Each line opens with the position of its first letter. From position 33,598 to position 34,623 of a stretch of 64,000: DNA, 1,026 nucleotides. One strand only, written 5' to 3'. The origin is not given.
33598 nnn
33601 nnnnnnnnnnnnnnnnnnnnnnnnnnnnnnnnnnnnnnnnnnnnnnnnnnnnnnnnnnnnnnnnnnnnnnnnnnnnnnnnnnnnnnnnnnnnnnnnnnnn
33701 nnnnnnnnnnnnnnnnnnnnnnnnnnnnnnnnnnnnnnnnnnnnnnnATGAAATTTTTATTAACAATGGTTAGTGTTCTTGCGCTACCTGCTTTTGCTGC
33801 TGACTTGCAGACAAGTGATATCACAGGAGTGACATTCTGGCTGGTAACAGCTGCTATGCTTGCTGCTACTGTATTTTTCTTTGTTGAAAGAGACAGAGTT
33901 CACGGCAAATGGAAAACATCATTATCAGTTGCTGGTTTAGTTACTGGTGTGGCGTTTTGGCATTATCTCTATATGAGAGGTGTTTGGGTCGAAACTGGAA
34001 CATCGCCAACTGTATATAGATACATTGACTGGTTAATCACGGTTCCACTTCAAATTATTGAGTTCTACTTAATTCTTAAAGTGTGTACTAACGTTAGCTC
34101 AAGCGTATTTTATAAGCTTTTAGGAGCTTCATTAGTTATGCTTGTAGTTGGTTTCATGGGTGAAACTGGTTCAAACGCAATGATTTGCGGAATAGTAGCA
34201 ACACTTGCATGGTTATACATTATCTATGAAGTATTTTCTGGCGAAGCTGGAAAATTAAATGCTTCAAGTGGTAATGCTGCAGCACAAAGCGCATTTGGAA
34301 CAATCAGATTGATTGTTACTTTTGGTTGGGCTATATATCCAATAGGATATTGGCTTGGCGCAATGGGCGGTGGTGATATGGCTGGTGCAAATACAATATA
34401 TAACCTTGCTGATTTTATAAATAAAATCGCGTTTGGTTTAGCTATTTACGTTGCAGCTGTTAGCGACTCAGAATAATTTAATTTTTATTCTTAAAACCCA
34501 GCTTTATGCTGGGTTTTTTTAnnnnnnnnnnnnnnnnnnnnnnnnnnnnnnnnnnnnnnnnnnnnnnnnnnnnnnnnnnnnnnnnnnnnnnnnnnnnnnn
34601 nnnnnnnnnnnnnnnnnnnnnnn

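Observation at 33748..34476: Blue-type (Gln105) proteorhodopsin as a stand-alone transcription unit, with no chromophore genes in 64 kb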

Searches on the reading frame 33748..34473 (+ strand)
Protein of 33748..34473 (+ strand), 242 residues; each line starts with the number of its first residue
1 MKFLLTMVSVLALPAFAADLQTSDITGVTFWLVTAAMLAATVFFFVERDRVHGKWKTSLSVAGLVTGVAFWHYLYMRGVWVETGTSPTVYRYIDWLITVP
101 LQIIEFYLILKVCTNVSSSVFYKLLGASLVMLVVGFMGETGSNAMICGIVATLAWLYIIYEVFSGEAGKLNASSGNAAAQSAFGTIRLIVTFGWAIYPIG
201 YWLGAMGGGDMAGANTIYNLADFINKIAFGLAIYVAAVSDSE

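Call 4: search_solved_structures(query=window:33748-34473:+, show_alignments=3)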
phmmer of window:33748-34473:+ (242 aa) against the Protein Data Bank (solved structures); distinct sequences matched with E-value up to 0.001: 134 (the best 60 are shown).
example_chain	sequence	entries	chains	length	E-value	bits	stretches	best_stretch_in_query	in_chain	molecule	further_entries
8cqc_A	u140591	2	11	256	3.3e-89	301.9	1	2-241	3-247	Green-light absorbing proteorhodopsin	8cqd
4jq6_A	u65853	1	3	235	3.2e-87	295.4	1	21-242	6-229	Proteorhodopsin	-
7b03_A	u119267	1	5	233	1.6e-86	293.2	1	17-241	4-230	Proteorhodopsin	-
8cnk_A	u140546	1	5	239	1.7e-86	293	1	17-241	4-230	Green-light absorbing proteorhodopsin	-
2l6x_A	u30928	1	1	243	2.4e-86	292.6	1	18-241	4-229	Green-light absorbing proteorhodopsin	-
4kly_A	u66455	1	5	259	5.2e-85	288.2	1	2-241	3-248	Blue-light absorbing proteorhodopsin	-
4knf_A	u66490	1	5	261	7.5e-84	284.4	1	2-241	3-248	Blue-light absorbing proteorhodopsin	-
9r23_A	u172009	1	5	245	1.9e-65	224.1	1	20-241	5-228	flotillin-associated rhodopsin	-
9r21_A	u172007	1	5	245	9.8e-64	218.6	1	20-241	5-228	flotillin-associated rhodopsin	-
9r22_A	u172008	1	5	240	1.9e-61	211.1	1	20-241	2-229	microbial rhodopsin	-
9jov_A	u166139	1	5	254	1.5e-47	165.6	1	19-239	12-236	Proteorhodopsin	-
9jou_A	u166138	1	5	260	1.6e-47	165.5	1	19-239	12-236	Proteorhodopsin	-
4hyj_A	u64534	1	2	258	1e-30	110.5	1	27-237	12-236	Rhodopsin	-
5abb_Z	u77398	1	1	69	1.5e-30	109.9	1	18-81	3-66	GREEN-LIGHT ABSORBING PROTEORHODOPSIN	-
9hfk_A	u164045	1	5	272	1.4e-25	93.7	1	32-237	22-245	Bacteriorhodopsin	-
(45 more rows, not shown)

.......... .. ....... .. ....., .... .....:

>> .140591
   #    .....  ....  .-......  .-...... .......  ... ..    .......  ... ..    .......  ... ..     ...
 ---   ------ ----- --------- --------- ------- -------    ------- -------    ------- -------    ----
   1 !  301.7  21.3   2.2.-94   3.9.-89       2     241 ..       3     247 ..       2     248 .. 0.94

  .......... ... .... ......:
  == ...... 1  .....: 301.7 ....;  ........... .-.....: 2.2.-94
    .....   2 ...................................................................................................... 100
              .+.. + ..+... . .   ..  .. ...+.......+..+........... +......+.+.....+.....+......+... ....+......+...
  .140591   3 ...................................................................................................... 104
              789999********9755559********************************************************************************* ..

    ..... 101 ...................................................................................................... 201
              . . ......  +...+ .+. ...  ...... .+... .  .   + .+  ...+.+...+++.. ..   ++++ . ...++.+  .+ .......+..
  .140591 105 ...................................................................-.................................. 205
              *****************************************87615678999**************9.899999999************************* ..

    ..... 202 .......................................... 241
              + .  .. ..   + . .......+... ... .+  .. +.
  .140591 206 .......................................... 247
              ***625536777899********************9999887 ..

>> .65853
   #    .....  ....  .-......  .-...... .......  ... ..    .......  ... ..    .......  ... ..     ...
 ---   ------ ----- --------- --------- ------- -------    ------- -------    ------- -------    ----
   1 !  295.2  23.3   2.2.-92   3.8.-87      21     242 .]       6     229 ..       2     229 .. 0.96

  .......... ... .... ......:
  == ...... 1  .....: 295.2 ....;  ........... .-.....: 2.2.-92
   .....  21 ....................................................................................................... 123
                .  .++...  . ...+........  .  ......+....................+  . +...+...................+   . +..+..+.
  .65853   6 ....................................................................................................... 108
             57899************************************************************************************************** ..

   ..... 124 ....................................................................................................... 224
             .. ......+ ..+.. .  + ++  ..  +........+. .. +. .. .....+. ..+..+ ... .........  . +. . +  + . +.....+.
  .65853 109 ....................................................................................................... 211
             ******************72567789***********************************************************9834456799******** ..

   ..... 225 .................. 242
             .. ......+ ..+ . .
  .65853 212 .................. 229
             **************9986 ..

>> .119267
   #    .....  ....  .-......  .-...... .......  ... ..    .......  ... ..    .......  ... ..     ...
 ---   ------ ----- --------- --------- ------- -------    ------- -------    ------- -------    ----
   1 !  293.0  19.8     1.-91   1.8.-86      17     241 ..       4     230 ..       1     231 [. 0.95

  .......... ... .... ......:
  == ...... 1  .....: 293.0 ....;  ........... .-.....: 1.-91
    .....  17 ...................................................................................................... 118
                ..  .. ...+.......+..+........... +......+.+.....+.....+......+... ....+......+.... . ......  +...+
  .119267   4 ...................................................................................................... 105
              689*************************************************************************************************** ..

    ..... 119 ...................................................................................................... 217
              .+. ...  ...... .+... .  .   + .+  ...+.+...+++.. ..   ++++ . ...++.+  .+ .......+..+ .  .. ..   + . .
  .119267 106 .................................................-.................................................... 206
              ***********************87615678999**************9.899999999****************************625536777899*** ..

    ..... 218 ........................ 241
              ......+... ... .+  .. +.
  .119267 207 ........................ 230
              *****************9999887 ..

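Call 5: search_protein_families(library=pfam, proteins=[window:33748-34473:+])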
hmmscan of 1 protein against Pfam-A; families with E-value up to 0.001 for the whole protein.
window:33748-34473:+ (242 aa): 1 family
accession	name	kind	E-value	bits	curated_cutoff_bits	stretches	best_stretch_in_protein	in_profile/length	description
PF01036.24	Bac_rhodopsin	-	1.7e-42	145.9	24.6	1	26-236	3-220/224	Bacteriorhodopsin-like protein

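Call 10: find_encoding_contigs(protein=window:33748-34473:+, flank=10000, max_places=6)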
Protein window:33748-34473:+ (242 aa): 24 contigs read that carry it; 6 places shown.
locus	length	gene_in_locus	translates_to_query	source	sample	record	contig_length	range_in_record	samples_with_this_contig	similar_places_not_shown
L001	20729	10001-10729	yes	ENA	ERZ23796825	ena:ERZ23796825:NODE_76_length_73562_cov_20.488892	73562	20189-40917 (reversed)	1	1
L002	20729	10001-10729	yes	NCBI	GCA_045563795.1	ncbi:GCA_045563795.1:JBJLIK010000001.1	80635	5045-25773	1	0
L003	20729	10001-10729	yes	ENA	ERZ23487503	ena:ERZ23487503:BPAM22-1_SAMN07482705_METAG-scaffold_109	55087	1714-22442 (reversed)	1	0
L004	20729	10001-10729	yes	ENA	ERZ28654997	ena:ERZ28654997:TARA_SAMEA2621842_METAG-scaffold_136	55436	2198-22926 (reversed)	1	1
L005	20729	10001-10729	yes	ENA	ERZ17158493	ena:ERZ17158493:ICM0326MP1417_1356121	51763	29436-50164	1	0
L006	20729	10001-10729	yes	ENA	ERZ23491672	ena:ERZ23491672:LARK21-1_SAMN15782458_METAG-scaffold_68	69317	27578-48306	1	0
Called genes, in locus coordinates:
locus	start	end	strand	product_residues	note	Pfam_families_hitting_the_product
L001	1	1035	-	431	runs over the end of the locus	PF01225:Mur_ligase, PF08245:Mur_ligase_M, PF02875:Mur_ligase_C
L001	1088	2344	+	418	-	PF00365:PFK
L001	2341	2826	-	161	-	PF10003:DUF2244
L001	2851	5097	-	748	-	PF00521:DNA_topoisoIV, PF03989:DNA_gyraseA_C (faint)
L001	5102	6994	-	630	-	PF02518:HATPase_c, PF00204:DNA_gyraseB, PF01751:Toprim, PF00986:DNA_gyraseB_C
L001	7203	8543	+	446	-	PF02321:OEP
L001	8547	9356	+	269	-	PF01149:Fapy_DNA_glyco, PF06831:H2TH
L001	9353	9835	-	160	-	PF01467:CTP_transf_like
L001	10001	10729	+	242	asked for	PF01036:Bac_rhodopsin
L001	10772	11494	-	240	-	PF00106:adh_short, PF13561:adh_short_C2 (weak)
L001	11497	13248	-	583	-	PF00474:SSF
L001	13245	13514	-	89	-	PF13937:DUF4212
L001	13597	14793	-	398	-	PF00389:2-Hacid_dh, PF02826:2-Hacid_dh_C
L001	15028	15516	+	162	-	-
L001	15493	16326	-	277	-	PF01633:Choline_kinase, PF01636:APH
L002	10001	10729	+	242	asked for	PF01036:Bac_rhodopsin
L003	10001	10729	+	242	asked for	PF01036:Bac_rhodopsin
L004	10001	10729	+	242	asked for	PF01036:Bac_rhodopsin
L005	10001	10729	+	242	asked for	PF01036:Bac_rhodopsin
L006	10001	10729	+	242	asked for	PF01036:Bac_rhodopsin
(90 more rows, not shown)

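Call 11: find_related_loci(query=window:33748-34473:+, collection=genome_contigs, flank=10000)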
Query window:33748-34473:+ (242 aa) in genome_contigs; peptide patterns used: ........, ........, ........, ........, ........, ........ (x = any residue, [..] = any of these).
600 stretches matched a pattern (row limit reached: there are more); 562 encode a relative of the query (tblastn E <= 1e-3); the best 80 are kept; 80 distinct loci.
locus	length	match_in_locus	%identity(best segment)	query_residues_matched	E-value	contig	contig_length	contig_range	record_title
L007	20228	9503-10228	95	1-242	6e-153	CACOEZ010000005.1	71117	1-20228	MAG: uncultured SAR86 cluster bacterium isolate AH-321-C05 genome assembly, contig: AH-321-C05_NODE_5, whole genome shot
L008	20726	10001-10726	95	1-242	6e-153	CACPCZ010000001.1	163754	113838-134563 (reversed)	MAG: uncultured SAR86 cluster bacterium isolate AH-326-O02 genome assembly, contig: AH-326-O02_NODE_1, whole genome shot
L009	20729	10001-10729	91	1-242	1e-139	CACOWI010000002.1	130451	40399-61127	MAG: uncultured SAR86 cluster bacterium isolate AH-326-D05 genome assembly, contig: AH-326-D05_NODE_2, whole genome shot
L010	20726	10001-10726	87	1-242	4e-139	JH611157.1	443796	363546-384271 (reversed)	MAG: SAR86 cluster bacterium SAR86A genomic scaffold Contig_1, whole genome shotgun sequence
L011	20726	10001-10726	85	1-242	4e-136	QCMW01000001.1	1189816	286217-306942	SAR86 cluster bacterium AG-422-O05 Ga0172204_11, whole genome shotgun sequence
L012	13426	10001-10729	86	1-242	3e-135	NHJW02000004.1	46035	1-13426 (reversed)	MAG: Gammaproteobacteria bacterium TMED225 12681, whole genome shotgun sequence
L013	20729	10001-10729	85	1-242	2e-134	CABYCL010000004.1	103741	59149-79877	MAG: uncultured SAR86 cluster bacterium isolate AG-325-P20 genome assembly, contig: AG-325-P20_NODE_4, whole genome shot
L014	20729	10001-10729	85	1-242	5e-134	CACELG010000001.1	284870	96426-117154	uncultured SAR86 cluster bacterium isolate AG-404-A04 genome assembly, contig: AG-404-A04_NODE_1, whole genome shotgun s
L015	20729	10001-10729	84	1-242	4e-133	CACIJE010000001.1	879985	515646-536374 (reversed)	uncultured SAR86 cluster bacterium isolate AG-913-G13 genome assembly, contig: AG-913-G13_NODE_1, whole genome shotgun s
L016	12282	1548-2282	80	1-242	2e-129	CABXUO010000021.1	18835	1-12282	MAG: uncultured SAR86 cluster bacterium isolate AG-325-E16 genome assembly, contig: AG-325-E16_NODE_21, whole genome sho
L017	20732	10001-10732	80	1-242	5e-128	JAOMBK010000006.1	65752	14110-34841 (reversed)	Pseudomonadota bacterium isolate AH-558-F20 AH-558-F20_NODE_6, whole genome shotgun sequence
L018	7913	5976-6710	79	1-242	1e-127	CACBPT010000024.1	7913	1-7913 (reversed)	uncultured SAR86 cluster bacterium isolate AG-899-P17 genome assembly, contig: AG-899-P17_NODE_24, whole genome shotgun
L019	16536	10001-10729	81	1-242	3e-125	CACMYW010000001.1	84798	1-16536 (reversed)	MAG: uncultured SAR86 cluster bacterium isolate AG-919-P19 genome assembly, contig: AG-919-P19_NODE_1, whole genome shot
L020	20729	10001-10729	81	1-242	3e-125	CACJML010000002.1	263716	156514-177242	MAG: uncultured SAR86 cluster bacterium isolate AG-447-K20 genome assembly, contig: AG-447-K20_NODE_2, whole genome shot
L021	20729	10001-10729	81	1-242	7e-125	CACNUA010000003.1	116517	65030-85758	MAG: uncultured SAR86 cluster bacterium isolate AH-287-C22 genome assembly, contig: AH-287-C22_NODE_3, whole genome shot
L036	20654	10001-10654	65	20-241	2e-89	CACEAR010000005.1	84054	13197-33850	uncultured SAR86 cluster bacterium isolate AG-390-J09 genome assembly, contig: AG-390-J09_NODE_5, whole genome shotgun s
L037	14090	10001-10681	60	18-242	1e-88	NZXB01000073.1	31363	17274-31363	MAG: Porticoccaceae bacterium isolate NAT43 24536, whole genome shotgun sequence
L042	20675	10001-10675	63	20-242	9e-87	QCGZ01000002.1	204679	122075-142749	OCS116 cluster bacterium AG-390-I16 Ga0172087_102, whole genome shotgun sequence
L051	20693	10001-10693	60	17-242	9e-86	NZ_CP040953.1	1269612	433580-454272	Candidatus Methylopumilus universalis strain MMS-RVI-51 chromosome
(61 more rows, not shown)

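Call 26: search_protein_families(library=ncbifam, proteins=[window:33748-34473:+], max_evalue=0.001)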
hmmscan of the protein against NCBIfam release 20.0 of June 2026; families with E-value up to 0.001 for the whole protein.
window:33748-34473:+ (242 aa): 1 family
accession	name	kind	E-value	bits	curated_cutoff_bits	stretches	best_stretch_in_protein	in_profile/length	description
TIGR00949.1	2A76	subfamily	0.00042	20.1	183.95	0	43-96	7-60/185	homoserine/threonine efflux transporter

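Call 49: list_cluster_members(proteins=[window:33748-34473:+])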
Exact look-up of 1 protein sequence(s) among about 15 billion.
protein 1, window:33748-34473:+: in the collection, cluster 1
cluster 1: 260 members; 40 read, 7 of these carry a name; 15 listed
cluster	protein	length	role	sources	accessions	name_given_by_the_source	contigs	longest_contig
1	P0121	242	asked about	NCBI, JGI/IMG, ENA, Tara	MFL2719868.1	MAG: bacteriorhodopsin-like [Gammaproteobacteria bacterium] | bacteriorhodopsin | strand:- start:550 stop:1278 length:729 start_codon:yes stop_codon:yes gene_type:complete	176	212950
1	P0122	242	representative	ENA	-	-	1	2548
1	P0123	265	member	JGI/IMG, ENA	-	bacteriorhodopsin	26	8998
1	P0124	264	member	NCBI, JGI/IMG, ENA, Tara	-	strand:- start:754 stop:1548 length:795 start_codon:yes stop_codon:yes gene_type:complete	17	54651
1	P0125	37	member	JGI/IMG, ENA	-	hypothetical protein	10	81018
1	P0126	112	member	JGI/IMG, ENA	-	bacteriorhodopsin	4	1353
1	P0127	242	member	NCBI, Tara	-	strand:+ start:1246 stop:1974 length:729 start_codon:yes stop_codon:yes gene_type:complete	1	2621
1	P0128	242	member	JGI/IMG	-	bacteriorhodopsin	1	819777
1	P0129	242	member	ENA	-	-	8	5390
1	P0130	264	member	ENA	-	-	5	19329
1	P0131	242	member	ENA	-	-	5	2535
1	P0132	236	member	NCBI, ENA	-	-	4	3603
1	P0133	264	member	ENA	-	-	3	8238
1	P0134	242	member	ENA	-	-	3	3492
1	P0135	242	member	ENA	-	-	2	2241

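Call 52: search_protein_families(library=pfam, proteins=[L037:10820-11779:+, L037:11779-13290:+, L037:6831-7571:-, L037:7774-8289:-, L037:8403-9614:-, L037:5431-6702:-, L042:11915-13267:+, L042:13313-14437:+, L042:7211-9244:+], max_evalue=0.00001)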
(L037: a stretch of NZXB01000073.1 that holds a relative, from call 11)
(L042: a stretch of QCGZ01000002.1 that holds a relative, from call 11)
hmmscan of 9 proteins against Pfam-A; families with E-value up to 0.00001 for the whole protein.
L037:10820-11779:+ (320 aa): 1 family
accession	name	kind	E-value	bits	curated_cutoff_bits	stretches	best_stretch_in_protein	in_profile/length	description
PF00348.22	polyprenyl_synt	-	4e-40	138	27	1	31-244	4-226/251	Polyprenyl synthetase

L037:11779-13290:+ (504 aa): 6 families
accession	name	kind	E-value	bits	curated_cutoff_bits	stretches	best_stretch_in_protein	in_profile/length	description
PF01593.30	Amino_oxidase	-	1.7e-27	97.3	19.8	1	20-489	1-436/443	Flavin containing amine oxidoreductase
PF13450.12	NAD_binding_8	-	1.6e-13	51.2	21.9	1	15-79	1-65/68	NAD(P)-binding Rossmann-like domain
PF01266.30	DAO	-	5.5e-09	36.4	27.9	1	13-47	2-40/353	FAD dependent oxidoreductase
PF07992.20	Pyr_redox_2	-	7.7e-09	35.8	26.1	0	13-42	3-31/291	Pyridine nucleotide-disulphide oxidoreductase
PF00070.33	Pyr_redox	-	2.1e-06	28.6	22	0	12-46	1-35/82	Pyridine nucleotide-disulphide oxidoreductase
PF03486.20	HI0933_like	-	4e-06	26.9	50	0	12-48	2-38/244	HI0933-like protein Rossmann domain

L037:6831-7571:- (247 aa): 2 families
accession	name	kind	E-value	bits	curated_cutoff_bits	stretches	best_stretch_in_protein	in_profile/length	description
PF00106.31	adh_short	-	1.1e-13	51.5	26.6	1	8-204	2-191/195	short chain dehydrogenase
PF13561.12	adh_short_C2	-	5.7e-07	29.8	27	1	13-215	1-196/236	Enoyl-(Acyl carrier protein) reductase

L037:7774-8289:- (172 aa): 1 family
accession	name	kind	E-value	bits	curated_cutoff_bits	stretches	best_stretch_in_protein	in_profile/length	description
PF11911.13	DUF3429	-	8.6e-14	52.4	39.1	1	22-165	4-143/144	Protein of unknown function (DUF3429)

L037:8403-9614:- (404 aa): 1 family
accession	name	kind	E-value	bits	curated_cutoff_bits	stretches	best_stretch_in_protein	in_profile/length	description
PF00144.29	Beta-lactamase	-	1.8e-27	96.8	27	1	91-326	53-309/329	Beta-lactamase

L037:5431-6702:- (424 aa): 1 family
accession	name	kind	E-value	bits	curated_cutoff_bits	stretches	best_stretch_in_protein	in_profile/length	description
PF00464.25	SHMT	-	5e-164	546.1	27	1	13-390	1-399/399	Serine hydroxymethyltransferase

L042:11915-13267:+ (451 aa): 1 family
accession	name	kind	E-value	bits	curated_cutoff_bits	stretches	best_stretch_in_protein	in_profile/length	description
PF01554.23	MatE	-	9.2e-55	185.2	24.9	2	22-181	1-161/161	MatE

L042:13313-14437:+ (375 aa): 1 family
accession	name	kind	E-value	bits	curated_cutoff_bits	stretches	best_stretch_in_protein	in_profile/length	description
PF00724.26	Oxidored_FMN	-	9.7e-54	183.3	27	1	15-333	12-333/342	NADH:flavin oxidoreductase / NADH oxidase family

L042:7211-9244:+ (678 aa): 3 families
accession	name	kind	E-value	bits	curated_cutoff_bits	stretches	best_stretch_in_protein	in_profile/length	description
PF01011.28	PQQ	-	2.4e-55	188.8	26.7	2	158-462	1-335/595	Glucose/ethanol/alcohol dehydrogenase, beta-propeller domain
PF13360.13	PQQ_2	-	2.3e-19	70.4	27.6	1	185-300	54-171/233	Outer membrane protein assembly factor BamB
PF13570.13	Beta-prop_ACSF4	-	1.6e-11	44.7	133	0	181-279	78-171/329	Beta-alanine-activating enzyme, beta-propeller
